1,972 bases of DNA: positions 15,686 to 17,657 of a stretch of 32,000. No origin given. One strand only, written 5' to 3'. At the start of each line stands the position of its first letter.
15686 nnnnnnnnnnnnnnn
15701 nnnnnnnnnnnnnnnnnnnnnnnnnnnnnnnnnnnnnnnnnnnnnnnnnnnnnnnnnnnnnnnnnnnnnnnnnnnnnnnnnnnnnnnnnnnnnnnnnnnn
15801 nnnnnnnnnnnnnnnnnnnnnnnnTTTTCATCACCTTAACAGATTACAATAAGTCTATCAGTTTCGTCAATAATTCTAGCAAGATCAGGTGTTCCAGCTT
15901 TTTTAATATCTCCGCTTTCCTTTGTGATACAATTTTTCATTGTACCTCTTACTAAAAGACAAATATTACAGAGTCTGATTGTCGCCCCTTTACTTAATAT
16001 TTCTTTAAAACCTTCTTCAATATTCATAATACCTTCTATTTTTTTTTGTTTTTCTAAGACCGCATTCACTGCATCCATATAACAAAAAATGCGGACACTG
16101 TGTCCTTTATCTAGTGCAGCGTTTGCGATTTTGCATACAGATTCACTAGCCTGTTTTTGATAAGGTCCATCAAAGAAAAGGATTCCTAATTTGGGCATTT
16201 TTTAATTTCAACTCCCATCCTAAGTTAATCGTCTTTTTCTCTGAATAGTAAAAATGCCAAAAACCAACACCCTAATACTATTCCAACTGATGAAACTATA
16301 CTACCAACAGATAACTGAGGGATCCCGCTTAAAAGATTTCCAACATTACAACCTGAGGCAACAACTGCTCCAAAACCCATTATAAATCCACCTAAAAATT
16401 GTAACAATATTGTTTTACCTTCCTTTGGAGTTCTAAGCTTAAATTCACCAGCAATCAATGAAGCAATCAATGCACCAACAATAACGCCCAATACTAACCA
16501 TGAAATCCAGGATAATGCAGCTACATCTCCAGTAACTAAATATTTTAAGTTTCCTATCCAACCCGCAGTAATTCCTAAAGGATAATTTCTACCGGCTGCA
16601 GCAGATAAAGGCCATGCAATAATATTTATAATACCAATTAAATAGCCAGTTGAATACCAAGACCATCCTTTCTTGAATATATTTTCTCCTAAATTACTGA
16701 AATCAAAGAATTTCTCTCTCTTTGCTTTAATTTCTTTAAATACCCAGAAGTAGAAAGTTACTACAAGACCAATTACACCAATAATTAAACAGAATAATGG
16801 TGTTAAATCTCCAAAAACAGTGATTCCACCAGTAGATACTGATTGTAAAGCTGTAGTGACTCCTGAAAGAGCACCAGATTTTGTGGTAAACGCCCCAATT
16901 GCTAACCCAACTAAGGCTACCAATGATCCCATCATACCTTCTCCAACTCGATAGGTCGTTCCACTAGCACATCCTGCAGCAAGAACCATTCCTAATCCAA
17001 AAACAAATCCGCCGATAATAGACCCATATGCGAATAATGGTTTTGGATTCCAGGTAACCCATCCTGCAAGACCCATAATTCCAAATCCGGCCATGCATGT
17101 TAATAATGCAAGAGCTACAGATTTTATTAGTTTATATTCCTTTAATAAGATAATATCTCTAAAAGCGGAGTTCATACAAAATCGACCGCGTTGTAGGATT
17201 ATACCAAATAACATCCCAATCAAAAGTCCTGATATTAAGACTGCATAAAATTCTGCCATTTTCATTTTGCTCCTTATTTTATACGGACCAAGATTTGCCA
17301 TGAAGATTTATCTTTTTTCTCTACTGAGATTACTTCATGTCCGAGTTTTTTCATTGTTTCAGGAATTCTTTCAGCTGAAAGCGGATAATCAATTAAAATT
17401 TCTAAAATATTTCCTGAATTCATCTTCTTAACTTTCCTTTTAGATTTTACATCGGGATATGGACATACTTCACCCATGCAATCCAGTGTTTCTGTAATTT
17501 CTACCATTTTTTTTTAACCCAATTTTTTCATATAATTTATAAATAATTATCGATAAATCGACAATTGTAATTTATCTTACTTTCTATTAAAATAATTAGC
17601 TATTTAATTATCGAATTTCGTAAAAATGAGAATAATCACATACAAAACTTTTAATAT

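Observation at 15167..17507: TusA-YeeE/YedE-DsrEFH operon directly upstream of, and co-oriented with, the hydrogenase-HdrBC operon: a candidate physiological substrate module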

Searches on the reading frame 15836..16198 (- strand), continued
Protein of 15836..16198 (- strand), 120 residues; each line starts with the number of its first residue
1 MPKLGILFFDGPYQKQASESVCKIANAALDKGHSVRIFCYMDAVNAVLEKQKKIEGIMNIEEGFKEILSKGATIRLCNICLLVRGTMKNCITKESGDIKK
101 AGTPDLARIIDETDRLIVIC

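Call 86: find_encoding_contigs(protein=P0034, flank=10000, max_places=1)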
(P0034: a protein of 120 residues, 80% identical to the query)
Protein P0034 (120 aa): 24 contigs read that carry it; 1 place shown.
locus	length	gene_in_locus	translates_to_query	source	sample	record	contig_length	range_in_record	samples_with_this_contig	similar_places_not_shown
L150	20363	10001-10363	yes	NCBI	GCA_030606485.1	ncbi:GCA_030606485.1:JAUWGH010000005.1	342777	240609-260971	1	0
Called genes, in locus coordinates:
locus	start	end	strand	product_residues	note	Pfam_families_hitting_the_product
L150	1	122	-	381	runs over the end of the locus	-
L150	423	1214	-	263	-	-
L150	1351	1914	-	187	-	-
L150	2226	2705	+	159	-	PF00025:Arf, PF00071:Ras, PF01926:MMR_HSR1 (weak), PF08477:Roc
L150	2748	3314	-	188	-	PF01949:Endo_dU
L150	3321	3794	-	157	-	PF11469:Ribonucleas_3_2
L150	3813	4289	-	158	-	PF13656:RNA_pol_L_2 (weak)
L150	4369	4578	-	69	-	-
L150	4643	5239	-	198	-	-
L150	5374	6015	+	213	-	-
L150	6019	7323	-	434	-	PF03952:Enolase_N, PF00113:Enolase_C, PF13378:MR_MLE_C (faint)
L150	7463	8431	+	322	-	PF03215:Rad17 (faint), PF05496:RuvB_N (faint), PF13177:DNA_pol3_delta2, PF00004:AAA, PF21960:RCF1-5-like_lid, PF25361:AAA_lid_RFC1, PF08542:Rep_fac_C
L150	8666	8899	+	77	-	PF01206:TusA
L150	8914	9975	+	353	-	PF04143:Sulf_transp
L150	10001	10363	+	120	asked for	PF02635:DsrE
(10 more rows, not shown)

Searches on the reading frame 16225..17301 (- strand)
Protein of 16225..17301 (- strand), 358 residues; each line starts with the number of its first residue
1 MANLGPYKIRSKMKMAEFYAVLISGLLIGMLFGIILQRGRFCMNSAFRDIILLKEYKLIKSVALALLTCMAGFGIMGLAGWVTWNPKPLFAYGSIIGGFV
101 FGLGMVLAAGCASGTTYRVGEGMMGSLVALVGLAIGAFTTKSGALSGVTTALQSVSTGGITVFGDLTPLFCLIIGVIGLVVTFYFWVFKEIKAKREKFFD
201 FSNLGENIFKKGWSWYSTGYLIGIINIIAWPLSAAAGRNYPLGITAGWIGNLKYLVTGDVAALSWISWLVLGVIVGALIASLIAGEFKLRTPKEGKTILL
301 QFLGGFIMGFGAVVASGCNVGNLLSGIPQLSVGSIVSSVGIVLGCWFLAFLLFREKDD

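Call 5: search_protein_families(library=pfam, proteins=[window:16225-17301:-], max_evalue=0.01)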
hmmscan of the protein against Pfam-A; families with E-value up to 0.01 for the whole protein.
window:16225-17301:- (358 aa): 1 family
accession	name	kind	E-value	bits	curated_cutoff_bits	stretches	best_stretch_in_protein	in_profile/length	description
PF04143.19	Sulf_transp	-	2.7e-81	274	27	1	38-347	1-310/310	Sulphur transport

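Call 6: search_protein_families(library=ncbifam, proteins=[window:16225-17301:-], max_evalue=0.01)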
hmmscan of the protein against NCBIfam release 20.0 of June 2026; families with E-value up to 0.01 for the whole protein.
window:16225-17301:- (358 aa): 4 families
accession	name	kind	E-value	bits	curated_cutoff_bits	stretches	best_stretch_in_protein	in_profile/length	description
NF052577.1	ThSTportTsuASprch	equivalog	5.5e-87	292.2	400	1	22-354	2-329/330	thiosulfate transporter TsuA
NF041049.1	thio_trans_TsuA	exception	2e-58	198.2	645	1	21-353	3-336/348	thiosulfate utilization transporter TsuA/YeeE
NF033796.1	selen_YedE_FdhT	exception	4.9e-34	118.1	350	2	18-190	212-380/387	selenium metabolism membrane protein YedE/FdhT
TIGR04112.1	seleno_YedE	equivalog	7.9e-17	61.4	200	2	17-174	180-331/337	YedE family putative selenium transporter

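Call 78: search_solved_structures(query=window:16225-17265:-, max_evalue=0.001, show_alignments=1)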
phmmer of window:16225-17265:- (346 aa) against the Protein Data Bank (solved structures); distinct sequences matched with E-value up to 0.001: 4.
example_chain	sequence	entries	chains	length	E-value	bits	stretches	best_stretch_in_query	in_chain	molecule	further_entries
6leo_A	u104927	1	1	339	2.8e-61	211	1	11-344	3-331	Sulf_transp domain-containing protein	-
6lep_A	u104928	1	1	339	5.2e-60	206.8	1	11-344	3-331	Sulf_transp domain-containing protein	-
8j4c_B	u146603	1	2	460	9.9e-60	205.9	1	11-343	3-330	Spirochaeta thermophila YeeE(TsuA)-YeeD(TsuB),UPF0033 domain-containing protein, SirA-like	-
8k1r_B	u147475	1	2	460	1e-59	205.9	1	11-343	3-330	Spirochaeta thermophila YeeE(TsuA)-YeeD(TsuB),UPF0033 domain-containing protein, SirA-like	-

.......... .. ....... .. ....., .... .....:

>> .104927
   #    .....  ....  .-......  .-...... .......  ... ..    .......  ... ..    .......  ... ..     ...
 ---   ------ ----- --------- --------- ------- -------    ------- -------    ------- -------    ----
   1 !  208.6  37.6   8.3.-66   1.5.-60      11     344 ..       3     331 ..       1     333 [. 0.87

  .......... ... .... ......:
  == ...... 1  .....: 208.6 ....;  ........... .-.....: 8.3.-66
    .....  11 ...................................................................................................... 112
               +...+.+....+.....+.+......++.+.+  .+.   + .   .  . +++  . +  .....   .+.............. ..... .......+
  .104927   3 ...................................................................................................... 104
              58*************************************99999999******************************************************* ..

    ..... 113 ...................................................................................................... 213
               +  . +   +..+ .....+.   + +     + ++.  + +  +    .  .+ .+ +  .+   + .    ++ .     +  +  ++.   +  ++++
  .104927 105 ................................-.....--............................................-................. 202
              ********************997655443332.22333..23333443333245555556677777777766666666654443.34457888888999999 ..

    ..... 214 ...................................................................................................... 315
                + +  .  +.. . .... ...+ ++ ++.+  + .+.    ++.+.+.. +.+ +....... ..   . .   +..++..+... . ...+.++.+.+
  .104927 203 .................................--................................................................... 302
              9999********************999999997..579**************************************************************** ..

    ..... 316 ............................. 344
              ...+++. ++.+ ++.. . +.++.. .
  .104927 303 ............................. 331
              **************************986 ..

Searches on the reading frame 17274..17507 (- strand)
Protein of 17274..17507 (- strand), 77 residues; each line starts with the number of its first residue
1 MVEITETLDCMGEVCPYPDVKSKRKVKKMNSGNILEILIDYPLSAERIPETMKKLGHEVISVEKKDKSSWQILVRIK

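Call 5: search_protein_families(library=pfam, proteins=[window:17274-17507:-], max_evalue=0.01)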
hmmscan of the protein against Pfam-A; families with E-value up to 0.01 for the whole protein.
window:17274-17507:- (77 aa): 1 family
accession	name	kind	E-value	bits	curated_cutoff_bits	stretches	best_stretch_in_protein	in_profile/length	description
PF01206.22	TusA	-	2.2e-21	75.9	28.6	1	6-75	1-69/70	Sulfurtransferase TusA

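Call 6: search_protein_families(library=ncbifam, proteins=[window:17274-17507:-], max_evalue=0.01)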
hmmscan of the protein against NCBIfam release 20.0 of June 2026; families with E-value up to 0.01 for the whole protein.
window:17274-17507:- (77 aa): 4 families
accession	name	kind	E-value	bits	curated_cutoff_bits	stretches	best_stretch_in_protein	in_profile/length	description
NF008242.0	PRK11018.1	equivalog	6.3e-16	57.8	79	1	4-66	7-69/78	sulfurtransferase-like selenium metabolism protein YedF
NF001423.0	PRK00299.1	equivalog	2.9e-09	36.6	78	1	3-75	7-78/82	sulfurtransferase TusA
NF041048.1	TusA_like_YeeD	exception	2.3e-08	33.6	147.5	1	7-75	3-71/72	thiosulfate utilization sulfurtransferase TsuB/YeeD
TIGR03527.1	selenium_YedF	equivalog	4.4e-07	29.9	110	1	8-74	1-66/194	sulfurtransferase-like selenium metabolism protein YedF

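Call 79: search_solved_structures(query=window:17274-17507:-, max_evalue=0.001, show_alignments=2)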
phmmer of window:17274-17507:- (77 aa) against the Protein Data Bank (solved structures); distinct sequences matched with E-value up to 0.001: 7.
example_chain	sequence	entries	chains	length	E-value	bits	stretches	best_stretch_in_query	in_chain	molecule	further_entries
1jdq_A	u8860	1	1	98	5e-26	93.3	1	3-77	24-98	HYPOTHETICAL PROTEIN TM0983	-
8j4c_B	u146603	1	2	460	1.3e-20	76.1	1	3-77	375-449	Spirochaeta thermophila YeeE(TsuA)-YeeD(TsuB),UPF0033 domain-containing protein, SirA-like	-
8k1r_B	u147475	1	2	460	6.8e-20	73.9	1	3-77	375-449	Spirochaeta thermophila YeeE(TsuA)-YeeD(TsuB),UPF0033 domain-containing protein, SirA-like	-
1je3_A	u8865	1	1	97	1.5e-07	34.7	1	7-65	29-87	HYPOTHETICAL 8.6 KDA PROTEIN IN AMYA-FLIE INTERGENIC REGION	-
3hz7_A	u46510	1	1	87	8.7e-06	29.2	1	7-65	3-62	UPF0033 domain-containing protein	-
1dcj_A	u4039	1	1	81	3.8e-05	27.2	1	6-74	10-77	YHHP PROTEIN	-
3lvj_C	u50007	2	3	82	4e-05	27.1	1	6-74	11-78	Sulfurtransferase tusA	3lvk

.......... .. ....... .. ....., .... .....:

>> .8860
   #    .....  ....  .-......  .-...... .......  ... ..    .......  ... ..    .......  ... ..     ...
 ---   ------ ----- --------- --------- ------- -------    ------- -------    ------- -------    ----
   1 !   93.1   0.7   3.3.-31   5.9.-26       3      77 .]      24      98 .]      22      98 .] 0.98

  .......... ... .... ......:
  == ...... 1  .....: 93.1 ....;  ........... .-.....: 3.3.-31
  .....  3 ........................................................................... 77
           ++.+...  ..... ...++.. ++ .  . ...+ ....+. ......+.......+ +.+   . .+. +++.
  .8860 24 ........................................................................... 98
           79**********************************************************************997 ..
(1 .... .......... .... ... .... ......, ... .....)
